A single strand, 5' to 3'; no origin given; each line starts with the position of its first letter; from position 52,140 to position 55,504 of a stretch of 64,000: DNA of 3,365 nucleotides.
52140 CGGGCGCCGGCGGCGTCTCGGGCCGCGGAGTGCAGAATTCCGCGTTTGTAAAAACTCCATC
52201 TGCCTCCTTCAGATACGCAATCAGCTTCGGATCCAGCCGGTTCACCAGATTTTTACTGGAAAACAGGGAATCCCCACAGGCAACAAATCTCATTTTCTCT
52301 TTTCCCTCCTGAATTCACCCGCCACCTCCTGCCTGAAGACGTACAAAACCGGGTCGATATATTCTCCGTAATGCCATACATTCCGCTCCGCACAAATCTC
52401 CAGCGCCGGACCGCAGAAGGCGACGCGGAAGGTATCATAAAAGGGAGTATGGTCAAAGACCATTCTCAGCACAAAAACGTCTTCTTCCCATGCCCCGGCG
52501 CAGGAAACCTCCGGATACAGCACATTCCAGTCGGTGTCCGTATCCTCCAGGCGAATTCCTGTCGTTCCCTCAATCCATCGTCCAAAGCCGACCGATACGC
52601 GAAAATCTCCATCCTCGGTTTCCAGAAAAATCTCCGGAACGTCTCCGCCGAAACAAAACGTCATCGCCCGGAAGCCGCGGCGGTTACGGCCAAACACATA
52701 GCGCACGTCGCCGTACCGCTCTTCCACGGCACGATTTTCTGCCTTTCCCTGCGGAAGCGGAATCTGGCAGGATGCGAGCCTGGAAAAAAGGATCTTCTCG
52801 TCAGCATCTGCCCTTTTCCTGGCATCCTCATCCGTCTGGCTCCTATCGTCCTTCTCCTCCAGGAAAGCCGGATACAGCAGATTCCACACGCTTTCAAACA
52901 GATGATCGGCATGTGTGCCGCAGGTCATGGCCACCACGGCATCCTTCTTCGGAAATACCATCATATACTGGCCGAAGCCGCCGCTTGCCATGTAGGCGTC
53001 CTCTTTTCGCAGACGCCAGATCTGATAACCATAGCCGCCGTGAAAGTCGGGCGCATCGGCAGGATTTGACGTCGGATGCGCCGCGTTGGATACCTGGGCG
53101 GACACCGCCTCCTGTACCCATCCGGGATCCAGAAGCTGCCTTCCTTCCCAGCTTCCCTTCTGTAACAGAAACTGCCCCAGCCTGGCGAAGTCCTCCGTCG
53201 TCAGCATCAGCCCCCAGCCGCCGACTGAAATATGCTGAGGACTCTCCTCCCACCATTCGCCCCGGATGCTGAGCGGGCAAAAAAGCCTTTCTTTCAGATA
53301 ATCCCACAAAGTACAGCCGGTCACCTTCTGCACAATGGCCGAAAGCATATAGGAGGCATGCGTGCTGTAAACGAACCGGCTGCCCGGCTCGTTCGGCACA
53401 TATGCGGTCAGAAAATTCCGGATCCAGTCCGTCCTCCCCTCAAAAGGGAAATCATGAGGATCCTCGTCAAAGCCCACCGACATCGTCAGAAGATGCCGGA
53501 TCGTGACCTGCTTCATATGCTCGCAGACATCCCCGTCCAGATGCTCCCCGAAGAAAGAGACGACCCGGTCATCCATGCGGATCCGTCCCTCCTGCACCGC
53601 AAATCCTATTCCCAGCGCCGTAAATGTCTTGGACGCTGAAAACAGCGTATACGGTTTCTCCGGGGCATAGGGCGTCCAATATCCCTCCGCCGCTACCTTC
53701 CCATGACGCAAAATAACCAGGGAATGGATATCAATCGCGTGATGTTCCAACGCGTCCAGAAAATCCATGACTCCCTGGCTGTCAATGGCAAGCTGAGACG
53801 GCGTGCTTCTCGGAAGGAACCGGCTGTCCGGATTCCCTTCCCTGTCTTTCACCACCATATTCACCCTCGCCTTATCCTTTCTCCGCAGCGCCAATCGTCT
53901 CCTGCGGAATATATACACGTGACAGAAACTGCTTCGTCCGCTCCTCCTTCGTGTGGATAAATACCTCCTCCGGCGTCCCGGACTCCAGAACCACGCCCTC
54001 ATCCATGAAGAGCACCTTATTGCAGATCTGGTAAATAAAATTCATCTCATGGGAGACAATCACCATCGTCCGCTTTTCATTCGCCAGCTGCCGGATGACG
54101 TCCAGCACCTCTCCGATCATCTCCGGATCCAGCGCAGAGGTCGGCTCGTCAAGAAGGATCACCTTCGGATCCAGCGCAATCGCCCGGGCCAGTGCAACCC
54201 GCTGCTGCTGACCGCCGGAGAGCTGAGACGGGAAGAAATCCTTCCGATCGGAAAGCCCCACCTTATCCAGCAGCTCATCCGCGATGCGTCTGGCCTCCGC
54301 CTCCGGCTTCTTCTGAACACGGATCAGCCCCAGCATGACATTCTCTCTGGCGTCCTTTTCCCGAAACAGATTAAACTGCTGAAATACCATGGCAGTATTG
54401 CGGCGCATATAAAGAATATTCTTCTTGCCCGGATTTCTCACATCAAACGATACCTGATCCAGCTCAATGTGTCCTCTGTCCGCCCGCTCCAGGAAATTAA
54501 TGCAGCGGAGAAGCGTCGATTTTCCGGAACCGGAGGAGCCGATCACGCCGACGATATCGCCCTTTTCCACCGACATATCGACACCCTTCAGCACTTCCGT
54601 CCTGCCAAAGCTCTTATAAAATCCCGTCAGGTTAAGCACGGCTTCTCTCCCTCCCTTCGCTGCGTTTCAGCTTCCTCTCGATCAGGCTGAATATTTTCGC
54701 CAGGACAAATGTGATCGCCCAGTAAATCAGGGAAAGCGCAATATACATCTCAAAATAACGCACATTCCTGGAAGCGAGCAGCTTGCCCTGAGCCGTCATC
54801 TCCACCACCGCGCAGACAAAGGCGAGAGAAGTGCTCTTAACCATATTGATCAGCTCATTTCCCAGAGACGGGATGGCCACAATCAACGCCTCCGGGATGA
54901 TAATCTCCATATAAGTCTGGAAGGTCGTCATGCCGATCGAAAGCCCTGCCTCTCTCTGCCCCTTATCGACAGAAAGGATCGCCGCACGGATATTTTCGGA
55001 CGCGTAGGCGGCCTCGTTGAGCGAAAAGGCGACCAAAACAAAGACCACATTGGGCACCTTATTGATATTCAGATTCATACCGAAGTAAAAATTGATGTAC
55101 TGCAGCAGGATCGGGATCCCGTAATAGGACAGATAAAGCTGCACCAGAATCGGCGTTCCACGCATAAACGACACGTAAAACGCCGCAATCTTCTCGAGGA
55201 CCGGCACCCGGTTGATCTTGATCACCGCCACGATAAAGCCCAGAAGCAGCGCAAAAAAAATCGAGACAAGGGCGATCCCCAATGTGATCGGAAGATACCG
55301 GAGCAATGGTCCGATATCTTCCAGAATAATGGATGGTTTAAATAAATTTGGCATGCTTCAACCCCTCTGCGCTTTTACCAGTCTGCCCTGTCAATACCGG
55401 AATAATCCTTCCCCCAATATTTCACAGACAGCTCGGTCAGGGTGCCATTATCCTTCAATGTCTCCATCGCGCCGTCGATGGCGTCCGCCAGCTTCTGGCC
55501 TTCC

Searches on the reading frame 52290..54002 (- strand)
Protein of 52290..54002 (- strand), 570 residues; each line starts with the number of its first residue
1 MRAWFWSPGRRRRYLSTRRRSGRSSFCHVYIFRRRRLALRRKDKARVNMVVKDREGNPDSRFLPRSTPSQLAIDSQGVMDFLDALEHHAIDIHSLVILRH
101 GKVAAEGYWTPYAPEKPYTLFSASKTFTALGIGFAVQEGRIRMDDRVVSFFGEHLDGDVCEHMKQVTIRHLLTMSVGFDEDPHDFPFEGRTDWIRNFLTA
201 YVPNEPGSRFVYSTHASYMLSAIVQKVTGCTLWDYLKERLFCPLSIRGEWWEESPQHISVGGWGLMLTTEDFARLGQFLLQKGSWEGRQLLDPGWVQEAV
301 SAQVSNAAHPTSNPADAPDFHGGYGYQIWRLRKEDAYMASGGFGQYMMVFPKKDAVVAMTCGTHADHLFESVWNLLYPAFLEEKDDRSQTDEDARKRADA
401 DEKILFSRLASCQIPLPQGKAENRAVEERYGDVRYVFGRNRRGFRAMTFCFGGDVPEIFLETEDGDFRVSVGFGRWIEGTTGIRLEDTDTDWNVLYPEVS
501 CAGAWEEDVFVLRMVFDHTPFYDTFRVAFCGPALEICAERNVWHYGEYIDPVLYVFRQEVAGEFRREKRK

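Call 17: search_protein_families(library=pfam, proteins=[window:52290-54002:-], max_evalue=0.001)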
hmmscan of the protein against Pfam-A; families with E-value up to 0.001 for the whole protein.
window:52290-54002:- (570 aa): 1 family
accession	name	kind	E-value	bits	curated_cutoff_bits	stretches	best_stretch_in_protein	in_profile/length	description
PF00144.29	Beta-lactamase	-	2.4e-35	122.7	27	1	94-361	18-308/329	Beta-lactamase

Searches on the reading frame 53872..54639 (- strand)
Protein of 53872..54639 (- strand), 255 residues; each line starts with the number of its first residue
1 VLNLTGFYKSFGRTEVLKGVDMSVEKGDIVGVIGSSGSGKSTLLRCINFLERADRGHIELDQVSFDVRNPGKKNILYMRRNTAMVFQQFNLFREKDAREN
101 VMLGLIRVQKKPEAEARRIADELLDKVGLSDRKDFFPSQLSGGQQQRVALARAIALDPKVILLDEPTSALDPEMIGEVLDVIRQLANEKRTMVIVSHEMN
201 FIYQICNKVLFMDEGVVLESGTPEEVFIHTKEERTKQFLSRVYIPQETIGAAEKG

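Call 17: search_protein_families(library=pfam, proteins=[window:53872-54639:-], max_evalue=0.001)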
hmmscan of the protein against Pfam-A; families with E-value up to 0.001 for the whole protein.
window:53872-54639:- (255 aa): 10 families
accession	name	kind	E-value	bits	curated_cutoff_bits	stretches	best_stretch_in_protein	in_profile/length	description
PF00005.33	ABC_tran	-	1.6e-35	123.1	25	1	17-168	1-137/137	ABC transporter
PF13304.12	AAA_21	-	2.6e-14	54.4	27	2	123-200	221-301/304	AAA domain, putative AbiEii toxin, Type IV TA system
PF02463.25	SMC_N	-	8.8e-09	35.5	40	1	28-203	25-203/220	RecF/RecN/SMC N terminal domain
PF09818.15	ABC_ATPase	-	3.2e-05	23.5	23.2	0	131-170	149-188/283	P-loop domain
PF13401.12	AAA_22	-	4.8e-05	24.1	27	1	29-194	7-119/130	AAA domain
PF20703.3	nSTAND1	-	7.3e-05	23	27.1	1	11-46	17-52/379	Novel STAND NTPase 1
PF05621.17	TniB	-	0.00026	20.9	22.4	0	86-194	55-158/189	Bacterial TniB protein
PF13166.12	AAA_13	-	0.00065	19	36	0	157-209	526-581/713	AAA domain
PF13191.12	AAA_16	-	0.0007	20.6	32.6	0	28-186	25-124/167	AAA ATPase domain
PF13555.12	AAA_29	-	0.00087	19.4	27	0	19-46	14-41/61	P-loop containing region of AAA domain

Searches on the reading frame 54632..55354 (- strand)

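Call 17: search_protein_families(library=pfam, proteins=[window:54632-55354:-], max_evalue=0.001)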
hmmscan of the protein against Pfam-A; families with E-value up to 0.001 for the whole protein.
window:54632-55354:- (240 aa): 1 family
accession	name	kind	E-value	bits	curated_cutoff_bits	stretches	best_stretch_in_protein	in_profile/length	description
PF00528.27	BPD_transp_1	-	3.8e-18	66.3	26.4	1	36-230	2-183/184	Binding-protein-dependent transport system inner membrane component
